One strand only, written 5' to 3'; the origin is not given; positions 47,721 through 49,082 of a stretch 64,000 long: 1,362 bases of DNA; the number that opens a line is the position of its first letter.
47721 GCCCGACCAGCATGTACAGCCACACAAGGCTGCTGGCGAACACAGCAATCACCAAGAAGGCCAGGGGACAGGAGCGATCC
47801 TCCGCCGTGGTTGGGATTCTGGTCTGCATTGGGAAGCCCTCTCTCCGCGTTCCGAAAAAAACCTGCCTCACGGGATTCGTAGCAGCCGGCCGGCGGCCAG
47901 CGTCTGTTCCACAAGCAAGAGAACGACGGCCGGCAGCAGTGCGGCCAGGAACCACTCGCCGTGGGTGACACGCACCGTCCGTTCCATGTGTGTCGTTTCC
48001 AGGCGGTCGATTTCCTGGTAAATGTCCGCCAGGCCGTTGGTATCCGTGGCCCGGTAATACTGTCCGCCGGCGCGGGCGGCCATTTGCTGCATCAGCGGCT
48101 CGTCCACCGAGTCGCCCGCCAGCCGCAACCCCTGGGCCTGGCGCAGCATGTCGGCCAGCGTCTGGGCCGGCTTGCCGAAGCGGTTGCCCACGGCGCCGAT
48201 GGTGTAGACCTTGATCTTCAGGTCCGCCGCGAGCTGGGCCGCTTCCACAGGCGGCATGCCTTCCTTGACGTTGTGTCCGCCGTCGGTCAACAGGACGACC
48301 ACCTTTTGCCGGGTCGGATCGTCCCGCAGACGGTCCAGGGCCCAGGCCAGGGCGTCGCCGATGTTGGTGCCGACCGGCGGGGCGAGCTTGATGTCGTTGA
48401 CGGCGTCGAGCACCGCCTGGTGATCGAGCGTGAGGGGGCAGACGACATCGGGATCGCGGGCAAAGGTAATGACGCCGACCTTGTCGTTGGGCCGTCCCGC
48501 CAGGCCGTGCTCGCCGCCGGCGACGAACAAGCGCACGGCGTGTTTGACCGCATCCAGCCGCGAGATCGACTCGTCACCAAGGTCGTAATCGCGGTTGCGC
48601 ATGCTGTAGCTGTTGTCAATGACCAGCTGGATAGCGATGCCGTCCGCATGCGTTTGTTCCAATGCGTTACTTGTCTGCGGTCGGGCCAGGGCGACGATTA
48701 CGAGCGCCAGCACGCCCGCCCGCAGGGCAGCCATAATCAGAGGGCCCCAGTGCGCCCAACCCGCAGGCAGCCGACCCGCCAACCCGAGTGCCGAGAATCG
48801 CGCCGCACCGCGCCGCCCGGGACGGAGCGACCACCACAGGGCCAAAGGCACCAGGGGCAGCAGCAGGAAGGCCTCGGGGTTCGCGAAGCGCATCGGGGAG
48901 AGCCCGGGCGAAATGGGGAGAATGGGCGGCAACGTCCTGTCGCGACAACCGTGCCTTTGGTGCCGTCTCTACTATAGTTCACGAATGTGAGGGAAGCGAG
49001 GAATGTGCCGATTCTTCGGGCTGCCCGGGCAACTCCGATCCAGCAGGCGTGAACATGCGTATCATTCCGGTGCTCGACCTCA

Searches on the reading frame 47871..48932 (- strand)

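Call 10: search_protein_families(library=pfam, proteins=[window:47871-48932:-], max_evalue=0.01)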
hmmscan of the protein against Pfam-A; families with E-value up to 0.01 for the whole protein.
window:47871-48932:- (354 aa): 5 families
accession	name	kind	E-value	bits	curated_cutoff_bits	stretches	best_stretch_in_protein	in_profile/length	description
PF13519.12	VWA_2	-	3.4e-22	79.5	27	1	103-218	3-106/107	von Willebrand factor type A domain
PF00092.34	VWA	-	2.6e-19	70.5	23.8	1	102-306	3-173/174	von Willebrand factor type A domain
PF07584.16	BatA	-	3.2e-08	34.3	25.9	1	14-85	1-77/77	Aerotolerance regulator N-terminal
PF13768.12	VWA_3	-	3.9e-05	24.2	27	0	170-268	57-151/155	von Willebrand factor type A domain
PF01882.25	DUF58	-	5.1e-05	23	23.4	1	144-217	71-142/216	Protein of unknown function DUF58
